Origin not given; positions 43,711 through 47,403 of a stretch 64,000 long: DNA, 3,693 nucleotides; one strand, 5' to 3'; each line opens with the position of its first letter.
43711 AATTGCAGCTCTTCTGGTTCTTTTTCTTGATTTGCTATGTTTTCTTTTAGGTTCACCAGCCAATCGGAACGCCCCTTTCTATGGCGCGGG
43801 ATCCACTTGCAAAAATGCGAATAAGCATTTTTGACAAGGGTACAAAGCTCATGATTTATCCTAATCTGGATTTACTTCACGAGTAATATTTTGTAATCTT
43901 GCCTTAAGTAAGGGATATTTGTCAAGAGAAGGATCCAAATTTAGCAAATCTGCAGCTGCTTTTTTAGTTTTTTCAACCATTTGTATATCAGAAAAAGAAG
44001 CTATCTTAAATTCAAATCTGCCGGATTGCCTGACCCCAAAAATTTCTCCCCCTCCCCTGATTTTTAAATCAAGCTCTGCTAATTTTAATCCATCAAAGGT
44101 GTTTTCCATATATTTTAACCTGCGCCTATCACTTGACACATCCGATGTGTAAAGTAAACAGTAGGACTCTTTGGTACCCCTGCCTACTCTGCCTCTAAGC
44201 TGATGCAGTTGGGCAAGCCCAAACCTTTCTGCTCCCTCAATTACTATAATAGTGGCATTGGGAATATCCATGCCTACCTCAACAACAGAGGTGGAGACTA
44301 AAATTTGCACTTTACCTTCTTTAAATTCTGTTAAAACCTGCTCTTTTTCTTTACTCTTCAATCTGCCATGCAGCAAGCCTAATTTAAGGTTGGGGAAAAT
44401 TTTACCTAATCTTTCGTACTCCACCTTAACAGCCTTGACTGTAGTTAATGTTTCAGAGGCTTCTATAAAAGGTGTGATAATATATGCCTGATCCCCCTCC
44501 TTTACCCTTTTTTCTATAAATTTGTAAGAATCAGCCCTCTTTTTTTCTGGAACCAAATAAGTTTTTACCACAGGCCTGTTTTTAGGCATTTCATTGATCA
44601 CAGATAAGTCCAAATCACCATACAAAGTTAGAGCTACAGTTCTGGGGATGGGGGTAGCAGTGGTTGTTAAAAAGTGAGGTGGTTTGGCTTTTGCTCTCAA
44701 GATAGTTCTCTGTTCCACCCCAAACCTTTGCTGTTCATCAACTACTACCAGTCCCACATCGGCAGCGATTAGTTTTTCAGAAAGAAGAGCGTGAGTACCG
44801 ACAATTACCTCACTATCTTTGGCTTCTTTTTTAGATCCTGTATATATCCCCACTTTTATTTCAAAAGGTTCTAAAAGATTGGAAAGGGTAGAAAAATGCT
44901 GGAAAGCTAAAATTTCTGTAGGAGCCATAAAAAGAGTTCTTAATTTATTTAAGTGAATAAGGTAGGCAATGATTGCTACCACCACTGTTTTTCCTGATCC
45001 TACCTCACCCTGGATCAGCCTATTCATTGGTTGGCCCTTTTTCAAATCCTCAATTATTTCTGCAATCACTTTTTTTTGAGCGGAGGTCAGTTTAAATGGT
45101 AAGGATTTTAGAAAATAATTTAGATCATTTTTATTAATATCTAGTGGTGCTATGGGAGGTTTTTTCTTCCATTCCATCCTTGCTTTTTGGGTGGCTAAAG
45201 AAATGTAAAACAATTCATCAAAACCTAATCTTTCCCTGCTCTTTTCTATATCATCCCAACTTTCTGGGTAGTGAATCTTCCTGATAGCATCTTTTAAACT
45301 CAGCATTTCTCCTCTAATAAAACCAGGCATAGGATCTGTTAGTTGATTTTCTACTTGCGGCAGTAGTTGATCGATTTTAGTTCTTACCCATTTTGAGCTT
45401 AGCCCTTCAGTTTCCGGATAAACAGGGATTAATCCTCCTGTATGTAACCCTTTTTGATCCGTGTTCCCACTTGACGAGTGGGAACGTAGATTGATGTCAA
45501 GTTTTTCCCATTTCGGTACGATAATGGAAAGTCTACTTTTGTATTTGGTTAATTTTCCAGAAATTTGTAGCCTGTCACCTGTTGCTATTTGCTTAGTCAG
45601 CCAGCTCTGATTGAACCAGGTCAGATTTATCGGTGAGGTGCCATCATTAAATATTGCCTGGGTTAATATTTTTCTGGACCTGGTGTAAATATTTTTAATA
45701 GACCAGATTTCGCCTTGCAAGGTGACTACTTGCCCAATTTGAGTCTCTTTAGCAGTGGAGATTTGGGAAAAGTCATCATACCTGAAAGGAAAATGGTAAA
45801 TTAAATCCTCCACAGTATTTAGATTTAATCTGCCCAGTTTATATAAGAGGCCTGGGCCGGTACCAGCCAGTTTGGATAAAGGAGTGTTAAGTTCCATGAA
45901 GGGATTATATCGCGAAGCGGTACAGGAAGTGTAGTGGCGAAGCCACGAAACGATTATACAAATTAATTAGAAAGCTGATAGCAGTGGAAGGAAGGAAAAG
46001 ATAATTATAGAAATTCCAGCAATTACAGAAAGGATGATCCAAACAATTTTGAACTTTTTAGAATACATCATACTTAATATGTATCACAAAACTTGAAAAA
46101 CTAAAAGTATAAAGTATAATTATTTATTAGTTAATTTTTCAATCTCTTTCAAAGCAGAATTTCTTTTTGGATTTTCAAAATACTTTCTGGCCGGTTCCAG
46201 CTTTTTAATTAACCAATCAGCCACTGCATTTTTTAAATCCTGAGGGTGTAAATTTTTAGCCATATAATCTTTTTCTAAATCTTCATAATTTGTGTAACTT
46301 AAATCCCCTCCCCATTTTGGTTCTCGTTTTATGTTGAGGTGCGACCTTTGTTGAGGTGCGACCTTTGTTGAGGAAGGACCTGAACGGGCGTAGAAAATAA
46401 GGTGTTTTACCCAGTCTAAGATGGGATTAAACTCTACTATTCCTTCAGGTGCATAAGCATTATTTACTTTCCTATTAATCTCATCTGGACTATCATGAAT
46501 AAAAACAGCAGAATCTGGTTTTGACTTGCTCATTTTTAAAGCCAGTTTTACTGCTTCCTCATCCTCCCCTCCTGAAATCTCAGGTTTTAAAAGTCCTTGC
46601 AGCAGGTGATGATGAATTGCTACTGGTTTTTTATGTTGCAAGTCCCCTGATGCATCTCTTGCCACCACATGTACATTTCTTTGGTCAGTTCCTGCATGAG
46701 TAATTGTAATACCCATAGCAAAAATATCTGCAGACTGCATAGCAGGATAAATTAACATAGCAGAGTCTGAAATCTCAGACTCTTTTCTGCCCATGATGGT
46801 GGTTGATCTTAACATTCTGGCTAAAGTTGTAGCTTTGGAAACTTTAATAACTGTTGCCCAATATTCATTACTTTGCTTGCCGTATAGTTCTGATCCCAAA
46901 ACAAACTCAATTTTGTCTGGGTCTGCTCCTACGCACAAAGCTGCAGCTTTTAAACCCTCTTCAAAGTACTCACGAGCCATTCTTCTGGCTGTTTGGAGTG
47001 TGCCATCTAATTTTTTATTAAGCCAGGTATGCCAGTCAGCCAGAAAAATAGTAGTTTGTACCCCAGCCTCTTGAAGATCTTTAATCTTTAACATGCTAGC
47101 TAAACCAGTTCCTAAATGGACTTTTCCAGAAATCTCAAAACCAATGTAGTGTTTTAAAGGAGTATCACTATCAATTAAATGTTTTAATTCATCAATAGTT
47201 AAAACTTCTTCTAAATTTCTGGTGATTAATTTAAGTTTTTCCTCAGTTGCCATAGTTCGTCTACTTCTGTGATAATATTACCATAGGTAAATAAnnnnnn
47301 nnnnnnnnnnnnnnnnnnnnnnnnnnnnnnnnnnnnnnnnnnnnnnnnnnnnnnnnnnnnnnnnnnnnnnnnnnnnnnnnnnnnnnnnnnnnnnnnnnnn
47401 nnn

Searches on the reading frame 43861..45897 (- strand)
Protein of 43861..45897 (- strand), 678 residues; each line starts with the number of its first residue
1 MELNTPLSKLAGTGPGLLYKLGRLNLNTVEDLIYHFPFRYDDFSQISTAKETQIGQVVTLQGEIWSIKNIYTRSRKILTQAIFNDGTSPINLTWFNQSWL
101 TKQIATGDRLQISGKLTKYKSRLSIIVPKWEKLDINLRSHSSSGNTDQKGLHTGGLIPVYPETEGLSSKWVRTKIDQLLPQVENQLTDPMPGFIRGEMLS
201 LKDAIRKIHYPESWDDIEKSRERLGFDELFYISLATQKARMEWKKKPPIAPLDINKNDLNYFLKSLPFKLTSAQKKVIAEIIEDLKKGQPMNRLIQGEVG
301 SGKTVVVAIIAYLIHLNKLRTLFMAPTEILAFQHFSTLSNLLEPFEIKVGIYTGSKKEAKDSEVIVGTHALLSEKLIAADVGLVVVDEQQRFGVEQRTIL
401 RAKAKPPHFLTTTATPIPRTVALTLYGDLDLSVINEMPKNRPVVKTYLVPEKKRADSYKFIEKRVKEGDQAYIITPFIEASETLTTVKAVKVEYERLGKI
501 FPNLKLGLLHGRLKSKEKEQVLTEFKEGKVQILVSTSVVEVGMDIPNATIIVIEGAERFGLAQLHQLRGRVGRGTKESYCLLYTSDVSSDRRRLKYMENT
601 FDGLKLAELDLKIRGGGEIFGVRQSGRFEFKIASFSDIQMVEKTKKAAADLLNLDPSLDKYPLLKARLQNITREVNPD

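Call 17: search_protein_families(library=pfam, proteins=[window:43861-45897:-])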
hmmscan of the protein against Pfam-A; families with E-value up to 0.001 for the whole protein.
window:43861-45897:- (678 aa): 9 families
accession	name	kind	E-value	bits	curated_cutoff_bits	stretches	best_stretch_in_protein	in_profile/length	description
PF00270.35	DEAD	-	8.9e-20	71.5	26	1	271-421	1-164/167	DEAD/DEAH box helicase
PF00271.37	Helicase_C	-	1.4e-19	70.8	23.5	1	460-573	9-108/110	Helicase conserved C-terminal domain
PF17191.10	RecG_wedge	-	1.1e-17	64.5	23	1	21-180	16-160/162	RecG wedge domain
PF04851.21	ResIII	-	2.1e-14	54.2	22.5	1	268-416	2-162/164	Type III restriction enzyme, res subunit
PF01336.31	tRNA_anti-codon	-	6.4e-12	45.7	27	1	58-133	1-75/75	OB-fold nucleic acid binding domain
PF19833.4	RecG_dom3_C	-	1.6e-09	38.2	26.8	1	600-673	1-78/87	ATP-dependent DNA helicase RecG, domain 3, C-terminal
PF22590.2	Cas3-like_C_2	-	6.5e-06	26.8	27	1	485-574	10-104/106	CRISPR-associated nuclease/helicase Cas3, C-terminal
PF25199.1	nSTAND_NTPase5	-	0.00022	21.5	34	1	274-340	25-92/145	Novel STAND NTPase 5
PF16203.11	ERCC3_RAD25_C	-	0.00039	20.2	27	1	503-597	79-178/248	ERCC3/RAD25/XPB C-terminal helicase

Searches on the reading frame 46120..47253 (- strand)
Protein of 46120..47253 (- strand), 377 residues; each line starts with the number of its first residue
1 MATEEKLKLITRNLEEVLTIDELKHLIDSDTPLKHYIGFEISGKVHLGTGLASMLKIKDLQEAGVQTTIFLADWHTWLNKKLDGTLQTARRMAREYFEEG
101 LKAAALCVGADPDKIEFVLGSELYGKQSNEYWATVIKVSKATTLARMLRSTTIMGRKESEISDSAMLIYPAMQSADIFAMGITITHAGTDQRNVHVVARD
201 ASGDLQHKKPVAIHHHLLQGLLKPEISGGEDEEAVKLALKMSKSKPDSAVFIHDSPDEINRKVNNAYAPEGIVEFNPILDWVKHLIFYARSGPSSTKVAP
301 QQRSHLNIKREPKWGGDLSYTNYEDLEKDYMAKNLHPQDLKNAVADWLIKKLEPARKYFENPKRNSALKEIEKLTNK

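Call 17: search_protein_families(library=pfam, proteins=[window:46120-47253:-])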
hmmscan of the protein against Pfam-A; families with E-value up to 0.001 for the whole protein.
window:46120-47253:- (377 aa): 1 family
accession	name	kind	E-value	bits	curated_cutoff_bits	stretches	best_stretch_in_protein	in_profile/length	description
PF00579.31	tRNA-synt_1b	-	5.3e-39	134.7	21.1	1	31-352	4-291/292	tRNA synthetases class I (W and Y)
